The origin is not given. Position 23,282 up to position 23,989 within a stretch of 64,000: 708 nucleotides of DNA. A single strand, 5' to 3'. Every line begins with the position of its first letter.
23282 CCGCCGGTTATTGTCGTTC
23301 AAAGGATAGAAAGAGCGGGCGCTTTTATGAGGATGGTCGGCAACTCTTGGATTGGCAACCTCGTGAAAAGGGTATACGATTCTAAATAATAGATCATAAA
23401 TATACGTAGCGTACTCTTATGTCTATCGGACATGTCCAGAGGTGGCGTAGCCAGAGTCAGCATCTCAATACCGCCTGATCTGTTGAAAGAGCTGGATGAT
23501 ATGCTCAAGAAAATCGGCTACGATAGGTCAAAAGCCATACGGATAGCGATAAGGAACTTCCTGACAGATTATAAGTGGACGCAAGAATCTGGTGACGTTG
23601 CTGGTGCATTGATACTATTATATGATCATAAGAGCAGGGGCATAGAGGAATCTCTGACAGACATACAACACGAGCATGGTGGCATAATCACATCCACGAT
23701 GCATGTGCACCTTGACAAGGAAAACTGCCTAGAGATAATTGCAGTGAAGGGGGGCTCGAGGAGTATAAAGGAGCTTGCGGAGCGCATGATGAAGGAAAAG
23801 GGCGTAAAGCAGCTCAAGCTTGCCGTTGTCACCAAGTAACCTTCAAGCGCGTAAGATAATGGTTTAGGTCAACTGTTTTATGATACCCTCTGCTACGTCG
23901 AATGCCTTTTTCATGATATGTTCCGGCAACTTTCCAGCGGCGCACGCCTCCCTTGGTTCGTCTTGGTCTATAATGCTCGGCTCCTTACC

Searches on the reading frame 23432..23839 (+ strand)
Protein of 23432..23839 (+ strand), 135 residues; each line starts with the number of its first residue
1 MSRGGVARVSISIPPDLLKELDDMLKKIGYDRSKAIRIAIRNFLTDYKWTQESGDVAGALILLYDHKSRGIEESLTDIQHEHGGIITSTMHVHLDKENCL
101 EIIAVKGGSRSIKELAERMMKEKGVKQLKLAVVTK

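Call 9: search_protein_families(library=pfam, proteins=[window:23432-23839:+], max_evalue=0.001)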
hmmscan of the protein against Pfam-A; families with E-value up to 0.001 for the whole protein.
window:23432-23839:+ (135 aa): 3 families
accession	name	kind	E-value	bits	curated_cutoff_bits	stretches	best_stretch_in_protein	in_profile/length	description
PF08753.17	NikR_C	-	5.2e-31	107.1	22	1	57-132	1-76/77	NikR C terminal nickel binding domain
PF01402.27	RHH_1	-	2e-07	31.2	20.5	1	8-45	1-38/39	Ribbon-helix-helix protein, copG family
PF12651.13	RHH_3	-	6e-05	23.4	21.6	1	8-48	4-44/44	Ribbon-helix-helix domain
